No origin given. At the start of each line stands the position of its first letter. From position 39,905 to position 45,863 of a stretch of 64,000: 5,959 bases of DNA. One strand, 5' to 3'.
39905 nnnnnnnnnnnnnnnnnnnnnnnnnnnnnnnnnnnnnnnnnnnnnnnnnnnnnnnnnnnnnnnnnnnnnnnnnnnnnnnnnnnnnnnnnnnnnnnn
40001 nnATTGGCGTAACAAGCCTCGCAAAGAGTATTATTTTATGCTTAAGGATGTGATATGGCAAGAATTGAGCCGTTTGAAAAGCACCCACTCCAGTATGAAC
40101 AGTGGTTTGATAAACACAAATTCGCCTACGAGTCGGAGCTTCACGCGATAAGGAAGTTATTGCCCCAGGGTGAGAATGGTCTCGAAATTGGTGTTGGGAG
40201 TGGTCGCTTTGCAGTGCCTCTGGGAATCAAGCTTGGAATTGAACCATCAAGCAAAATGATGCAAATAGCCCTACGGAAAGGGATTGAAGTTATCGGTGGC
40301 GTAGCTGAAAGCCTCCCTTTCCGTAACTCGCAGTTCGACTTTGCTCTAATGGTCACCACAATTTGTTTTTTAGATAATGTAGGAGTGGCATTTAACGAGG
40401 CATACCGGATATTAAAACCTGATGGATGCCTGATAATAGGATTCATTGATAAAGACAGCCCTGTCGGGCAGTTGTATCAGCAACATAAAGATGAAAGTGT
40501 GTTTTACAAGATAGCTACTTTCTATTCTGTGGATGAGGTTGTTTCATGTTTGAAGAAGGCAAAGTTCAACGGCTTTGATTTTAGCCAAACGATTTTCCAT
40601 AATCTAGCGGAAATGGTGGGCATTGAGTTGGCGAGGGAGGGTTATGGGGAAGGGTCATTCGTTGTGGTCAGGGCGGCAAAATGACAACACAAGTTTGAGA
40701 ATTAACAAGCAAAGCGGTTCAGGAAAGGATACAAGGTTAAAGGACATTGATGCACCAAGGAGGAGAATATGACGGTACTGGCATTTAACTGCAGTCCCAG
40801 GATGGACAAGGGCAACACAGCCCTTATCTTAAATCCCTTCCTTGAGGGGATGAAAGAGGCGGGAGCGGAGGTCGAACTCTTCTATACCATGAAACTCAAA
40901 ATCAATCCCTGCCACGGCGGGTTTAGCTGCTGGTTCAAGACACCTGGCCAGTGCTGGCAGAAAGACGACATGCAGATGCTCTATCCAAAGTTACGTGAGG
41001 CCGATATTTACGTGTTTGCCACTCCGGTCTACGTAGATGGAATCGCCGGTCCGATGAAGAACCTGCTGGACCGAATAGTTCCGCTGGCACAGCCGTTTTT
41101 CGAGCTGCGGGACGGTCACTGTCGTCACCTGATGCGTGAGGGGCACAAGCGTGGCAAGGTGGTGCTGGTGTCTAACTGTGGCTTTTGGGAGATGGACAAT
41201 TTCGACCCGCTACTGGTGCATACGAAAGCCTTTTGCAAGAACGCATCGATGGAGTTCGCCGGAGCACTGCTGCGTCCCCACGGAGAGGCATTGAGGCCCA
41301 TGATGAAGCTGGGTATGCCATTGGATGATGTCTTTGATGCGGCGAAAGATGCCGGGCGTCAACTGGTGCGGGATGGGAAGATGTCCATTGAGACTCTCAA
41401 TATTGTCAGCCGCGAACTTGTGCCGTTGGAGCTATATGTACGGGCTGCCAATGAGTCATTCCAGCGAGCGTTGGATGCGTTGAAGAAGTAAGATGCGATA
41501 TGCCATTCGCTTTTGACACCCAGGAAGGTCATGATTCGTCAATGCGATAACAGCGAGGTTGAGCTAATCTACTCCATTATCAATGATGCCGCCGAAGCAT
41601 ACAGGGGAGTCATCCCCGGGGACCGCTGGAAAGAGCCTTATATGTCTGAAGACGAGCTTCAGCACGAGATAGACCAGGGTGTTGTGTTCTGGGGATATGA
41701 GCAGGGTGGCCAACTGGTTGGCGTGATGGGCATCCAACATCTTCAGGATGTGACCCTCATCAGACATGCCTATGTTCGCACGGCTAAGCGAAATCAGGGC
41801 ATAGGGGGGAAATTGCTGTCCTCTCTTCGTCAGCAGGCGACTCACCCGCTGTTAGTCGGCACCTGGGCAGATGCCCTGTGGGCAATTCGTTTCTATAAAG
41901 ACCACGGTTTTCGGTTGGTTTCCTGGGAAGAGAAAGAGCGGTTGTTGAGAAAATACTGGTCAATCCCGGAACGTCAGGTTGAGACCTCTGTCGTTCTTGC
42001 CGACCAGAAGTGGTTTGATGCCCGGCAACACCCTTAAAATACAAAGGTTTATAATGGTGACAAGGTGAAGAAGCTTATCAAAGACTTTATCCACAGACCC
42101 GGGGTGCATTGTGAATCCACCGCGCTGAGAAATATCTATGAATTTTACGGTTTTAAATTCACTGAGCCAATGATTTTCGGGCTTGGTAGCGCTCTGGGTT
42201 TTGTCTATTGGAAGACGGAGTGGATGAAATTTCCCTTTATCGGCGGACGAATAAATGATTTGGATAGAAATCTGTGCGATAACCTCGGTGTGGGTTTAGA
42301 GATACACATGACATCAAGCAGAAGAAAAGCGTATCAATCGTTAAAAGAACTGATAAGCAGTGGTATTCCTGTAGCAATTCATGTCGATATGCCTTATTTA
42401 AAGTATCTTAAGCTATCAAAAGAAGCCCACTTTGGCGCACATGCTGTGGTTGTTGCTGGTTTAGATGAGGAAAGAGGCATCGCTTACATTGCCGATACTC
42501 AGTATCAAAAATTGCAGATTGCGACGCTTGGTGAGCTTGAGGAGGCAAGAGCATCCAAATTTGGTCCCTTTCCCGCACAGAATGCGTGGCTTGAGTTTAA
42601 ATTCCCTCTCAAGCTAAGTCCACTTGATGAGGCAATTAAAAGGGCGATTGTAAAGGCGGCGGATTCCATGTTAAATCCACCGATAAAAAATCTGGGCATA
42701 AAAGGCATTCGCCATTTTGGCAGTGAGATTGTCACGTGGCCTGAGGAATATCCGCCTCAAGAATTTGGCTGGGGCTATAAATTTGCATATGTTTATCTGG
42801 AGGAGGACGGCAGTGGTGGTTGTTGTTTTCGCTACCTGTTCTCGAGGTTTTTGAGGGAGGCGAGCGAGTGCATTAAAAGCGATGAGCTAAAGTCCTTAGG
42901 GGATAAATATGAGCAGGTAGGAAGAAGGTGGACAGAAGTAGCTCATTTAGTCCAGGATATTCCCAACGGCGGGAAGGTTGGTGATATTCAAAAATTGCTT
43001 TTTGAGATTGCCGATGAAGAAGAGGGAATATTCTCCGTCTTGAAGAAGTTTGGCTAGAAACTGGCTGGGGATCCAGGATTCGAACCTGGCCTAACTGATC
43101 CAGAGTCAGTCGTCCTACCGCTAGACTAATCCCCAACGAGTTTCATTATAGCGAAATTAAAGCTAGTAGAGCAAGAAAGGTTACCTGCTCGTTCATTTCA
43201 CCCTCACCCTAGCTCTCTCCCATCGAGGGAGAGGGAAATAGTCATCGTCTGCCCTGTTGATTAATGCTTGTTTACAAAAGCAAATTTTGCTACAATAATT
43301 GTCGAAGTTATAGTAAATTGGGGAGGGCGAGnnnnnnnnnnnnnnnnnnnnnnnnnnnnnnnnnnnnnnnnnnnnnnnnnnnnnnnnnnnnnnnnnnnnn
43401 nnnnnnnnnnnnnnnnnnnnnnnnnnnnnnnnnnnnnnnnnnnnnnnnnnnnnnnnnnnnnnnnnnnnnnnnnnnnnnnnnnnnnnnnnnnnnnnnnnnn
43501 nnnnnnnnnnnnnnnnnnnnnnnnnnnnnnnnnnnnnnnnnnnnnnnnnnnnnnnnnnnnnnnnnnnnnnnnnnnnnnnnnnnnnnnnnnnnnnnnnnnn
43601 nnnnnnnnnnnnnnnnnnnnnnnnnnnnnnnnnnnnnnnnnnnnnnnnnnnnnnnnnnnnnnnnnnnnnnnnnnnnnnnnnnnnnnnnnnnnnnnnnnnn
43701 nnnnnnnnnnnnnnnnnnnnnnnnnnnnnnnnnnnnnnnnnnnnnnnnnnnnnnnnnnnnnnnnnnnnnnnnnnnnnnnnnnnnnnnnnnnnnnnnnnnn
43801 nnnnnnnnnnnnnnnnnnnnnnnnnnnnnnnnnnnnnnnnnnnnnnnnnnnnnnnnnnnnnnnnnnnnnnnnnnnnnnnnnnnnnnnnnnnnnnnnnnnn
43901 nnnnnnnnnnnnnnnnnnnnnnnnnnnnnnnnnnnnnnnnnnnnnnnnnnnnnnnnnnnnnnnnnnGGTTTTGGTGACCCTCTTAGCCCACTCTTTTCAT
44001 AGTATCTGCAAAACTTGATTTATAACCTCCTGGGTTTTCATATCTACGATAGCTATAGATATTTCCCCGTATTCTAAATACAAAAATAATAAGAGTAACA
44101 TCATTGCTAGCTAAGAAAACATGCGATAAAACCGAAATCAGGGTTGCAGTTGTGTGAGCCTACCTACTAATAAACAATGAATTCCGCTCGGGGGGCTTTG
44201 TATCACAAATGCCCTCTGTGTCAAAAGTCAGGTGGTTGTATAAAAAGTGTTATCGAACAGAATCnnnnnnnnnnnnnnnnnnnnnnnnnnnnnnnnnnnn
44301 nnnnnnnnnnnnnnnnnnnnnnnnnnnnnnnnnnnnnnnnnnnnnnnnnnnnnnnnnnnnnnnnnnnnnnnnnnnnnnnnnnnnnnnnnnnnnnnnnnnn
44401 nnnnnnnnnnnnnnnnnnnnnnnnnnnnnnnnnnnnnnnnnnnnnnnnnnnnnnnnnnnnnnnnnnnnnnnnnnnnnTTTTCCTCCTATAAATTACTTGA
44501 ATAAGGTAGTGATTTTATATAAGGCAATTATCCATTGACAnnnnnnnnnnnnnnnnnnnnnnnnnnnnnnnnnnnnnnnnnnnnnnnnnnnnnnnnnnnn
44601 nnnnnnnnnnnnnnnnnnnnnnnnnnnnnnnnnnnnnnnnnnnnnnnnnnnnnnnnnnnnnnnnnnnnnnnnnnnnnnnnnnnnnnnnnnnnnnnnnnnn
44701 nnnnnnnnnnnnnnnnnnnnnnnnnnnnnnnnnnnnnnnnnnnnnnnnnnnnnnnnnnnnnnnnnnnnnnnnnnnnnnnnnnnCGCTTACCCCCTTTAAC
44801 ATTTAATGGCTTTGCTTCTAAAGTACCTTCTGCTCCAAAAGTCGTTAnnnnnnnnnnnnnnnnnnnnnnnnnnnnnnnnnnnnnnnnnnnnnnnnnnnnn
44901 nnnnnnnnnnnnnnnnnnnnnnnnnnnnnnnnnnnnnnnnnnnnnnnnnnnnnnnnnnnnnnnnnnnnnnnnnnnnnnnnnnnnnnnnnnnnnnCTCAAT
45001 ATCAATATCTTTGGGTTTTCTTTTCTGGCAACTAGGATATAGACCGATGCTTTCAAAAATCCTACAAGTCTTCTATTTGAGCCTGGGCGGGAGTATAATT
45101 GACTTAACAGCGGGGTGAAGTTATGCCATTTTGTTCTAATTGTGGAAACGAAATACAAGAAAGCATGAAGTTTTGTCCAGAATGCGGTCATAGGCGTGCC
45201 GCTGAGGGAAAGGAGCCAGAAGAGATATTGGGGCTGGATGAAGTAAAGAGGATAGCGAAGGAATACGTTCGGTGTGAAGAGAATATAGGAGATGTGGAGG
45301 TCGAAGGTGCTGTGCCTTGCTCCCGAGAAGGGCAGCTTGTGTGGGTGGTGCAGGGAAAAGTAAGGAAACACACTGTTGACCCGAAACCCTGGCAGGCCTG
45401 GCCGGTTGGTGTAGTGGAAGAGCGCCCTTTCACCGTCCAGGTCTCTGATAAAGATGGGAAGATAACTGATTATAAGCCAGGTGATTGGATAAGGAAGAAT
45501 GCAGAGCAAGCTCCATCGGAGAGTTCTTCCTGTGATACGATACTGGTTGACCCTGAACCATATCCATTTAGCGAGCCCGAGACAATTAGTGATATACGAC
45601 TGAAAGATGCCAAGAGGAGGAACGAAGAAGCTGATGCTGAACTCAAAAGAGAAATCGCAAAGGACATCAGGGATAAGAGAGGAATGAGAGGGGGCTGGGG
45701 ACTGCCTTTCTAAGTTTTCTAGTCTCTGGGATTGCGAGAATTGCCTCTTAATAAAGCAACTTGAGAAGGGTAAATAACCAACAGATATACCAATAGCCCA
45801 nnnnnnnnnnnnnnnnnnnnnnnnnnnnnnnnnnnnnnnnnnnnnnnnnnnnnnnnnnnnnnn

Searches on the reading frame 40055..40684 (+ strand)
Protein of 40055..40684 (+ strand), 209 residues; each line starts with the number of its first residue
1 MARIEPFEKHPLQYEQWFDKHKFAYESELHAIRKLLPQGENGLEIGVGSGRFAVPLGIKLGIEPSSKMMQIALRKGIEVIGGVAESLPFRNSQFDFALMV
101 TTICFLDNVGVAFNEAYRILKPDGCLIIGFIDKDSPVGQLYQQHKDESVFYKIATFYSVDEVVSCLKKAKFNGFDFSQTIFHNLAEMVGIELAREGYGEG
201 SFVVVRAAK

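Call 15: search_protein_families(library=pfam, proteins=[window:40055-40684:+], max_evalue=0.001)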
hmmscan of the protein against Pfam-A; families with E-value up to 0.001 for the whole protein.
window:40055-40684:+ (209 aa): 6 families
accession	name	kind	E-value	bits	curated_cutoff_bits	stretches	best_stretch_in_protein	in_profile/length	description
PF08241.18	Methyltransf_11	-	9.5e-16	58.7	21.2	1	43-128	1-95/95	Methyltransferase domain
PF13489.12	Methyltransf_23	-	2.2e-10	40.9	27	1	26-172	10-160/164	Methyltransferase domain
PF13649.12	Methyltransf_25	-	2.6e-10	41.3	27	1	43-124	2-97/97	Methyltransferase domain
PF08242.18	Methyltransf_12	-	4.9e-06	27.6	30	1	43-126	1-98/98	Methyltransferase domain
PF01209.24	Ubie_methyltran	-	0.00066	19.5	20.1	0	67-128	91-151/233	ubiE/COQ5 methyltransferase family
PF07021.18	MetW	-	0.00068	19.8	21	1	28-120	3-102/193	Methionine biosynthesis protein MetW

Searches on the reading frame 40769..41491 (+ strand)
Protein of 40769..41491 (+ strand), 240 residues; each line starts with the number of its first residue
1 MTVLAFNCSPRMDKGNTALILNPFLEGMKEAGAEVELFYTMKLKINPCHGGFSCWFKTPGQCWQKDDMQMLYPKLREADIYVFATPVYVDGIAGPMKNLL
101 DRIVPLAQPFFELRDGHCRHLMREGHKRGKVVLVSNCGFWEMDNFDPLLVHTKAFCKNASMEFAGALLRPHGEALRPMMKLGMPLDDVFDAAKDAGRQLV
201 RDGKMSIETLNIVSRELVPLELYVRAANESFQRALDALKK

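Call 15: search_protein_families(library=pfam, proteins=[window:40769-41491:+], max_evalue=0.001)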
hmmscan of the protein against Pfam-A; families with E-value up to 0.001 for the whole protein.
window:40769-41491:+ (240 aa): 2 families
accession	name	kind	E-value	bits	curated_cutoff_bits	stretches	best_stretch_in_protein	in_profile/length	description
PF03358.20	FMN_red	-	2.7e-20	72.9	24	1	1-105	1-98/152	NADPH-dependent FMN reductase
PF02525.22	Flavodoxin_2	-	1.8e-08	34.7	27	1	1-104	1-104/198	Flavodoxin-like fold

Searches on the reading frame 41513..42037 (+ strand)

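Call 15: search_protein_families(library=pfam, proteins=[window:41513-42037:+], max_evalue=0.001)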
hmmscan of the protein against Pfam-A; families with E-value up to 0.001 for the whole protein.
window:41513-42037:+ (174 aa): 4 families
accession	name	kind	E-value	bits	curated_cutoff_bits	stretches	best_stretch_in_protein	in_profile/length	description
PF13673.13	Acetyltransf_10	-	2.5e-12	47.3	23.6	1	37-141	11-115/128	Acetyltransferase (GNAT) domain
PF00583.31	Acetyltransf_1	-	6.8e-11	42.9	20.7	1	31-133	13-116/116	Acetyltransferase (GNAT) family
PF13508.13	Acetyltransf_7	-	1.5e-10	41.7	27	1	58-134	4-83/84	Acetyltransferase (GNAT) domain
PF13420.13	Acetyltransf_4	-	0.00052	20.5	24.3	1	54-140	46-141/155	Acetyltransferase (GNAT) domain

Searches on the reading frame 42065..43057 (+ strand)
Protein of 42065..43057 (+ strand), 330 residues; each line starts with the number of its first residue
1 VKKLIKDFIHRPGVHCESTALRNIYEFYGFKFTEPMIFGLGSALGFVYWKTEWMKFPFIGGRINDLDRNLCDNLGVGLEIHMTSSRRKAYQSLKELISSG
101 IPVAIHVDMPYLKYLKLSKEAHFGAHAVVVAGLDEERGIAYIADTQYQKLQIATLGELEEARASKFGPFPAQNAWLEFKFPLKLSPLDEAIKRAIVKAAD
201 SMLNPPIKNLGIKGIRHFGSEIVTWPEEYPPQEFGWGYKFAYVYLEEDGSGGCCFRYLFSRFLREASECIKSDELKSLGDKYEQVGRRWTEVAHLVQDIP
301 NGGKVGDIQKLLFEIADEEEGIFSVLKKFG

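Call 15: search_protein_families(library=pfam, proteins=[window:42065-43057:+], max_evalue=0.001)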
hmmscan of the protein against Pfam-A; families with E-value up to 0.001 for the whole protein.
window:42065-43057:+ (330 aa): 3 families
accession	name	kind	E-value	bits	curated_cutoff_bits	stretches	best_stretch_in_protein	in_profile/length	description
PF16169.10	DUF4872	-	1.2e-40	139.6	28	1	157-324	2-171/173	Domain of unknown function (DUF4872)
PF14399.12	BtrH_N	-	3.3e-39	134.6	29.7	1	15-145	1-134/134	Butirosin biosynthesis protein H, N-terminal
PF13529.12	Peptidase_C39_2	-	1.1e-05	26.5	24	0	81-145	80-142/143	Peptidase_C39 like family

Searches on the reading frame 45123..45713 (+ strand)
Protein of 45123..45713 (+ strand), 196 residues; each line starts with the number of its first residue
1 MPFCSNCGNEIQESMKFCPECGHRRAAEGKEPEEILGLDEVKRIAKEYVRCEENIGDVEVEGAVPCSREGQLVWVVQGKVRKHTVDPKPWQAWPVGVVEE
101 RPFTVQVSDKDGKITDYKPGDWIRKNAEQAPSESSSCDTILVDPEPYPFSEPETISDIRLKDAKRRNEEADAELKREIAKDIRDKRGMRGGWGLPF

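Call 81: search_protein_families(library=pfam, proteins=[window:45123-45713:+], max_evalue=0.001)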
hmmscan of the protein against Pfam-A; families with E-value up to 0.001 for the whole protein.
window:45123-45713:+ (196 aa): 5 families
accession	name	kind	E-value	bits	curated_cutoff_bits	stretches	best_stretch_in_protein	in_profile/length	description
PF13240.11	Zn_Ribbon_1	-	1.4e-08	34.7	25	1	3-23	1-21/23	zinc-ribbon domain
PF13248.11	Zn_ribbon_3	-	2.4e-06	27.2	27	1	4-24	5-25/26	zinc-ribbon domain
PF12773.13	DZR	-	3e-05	24.5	27.3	1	4-24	1-21/45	Double zinc ribbon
PF17032.10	Zn_ribbon_15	-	0.00066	20.9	28.9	0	3-22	54-73/73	zinc-ribbon family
PF14803.11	Zn_ribbon_Nudix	-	0.0008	19.7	25.6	0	16-26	1-11/34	Nudix N-terminal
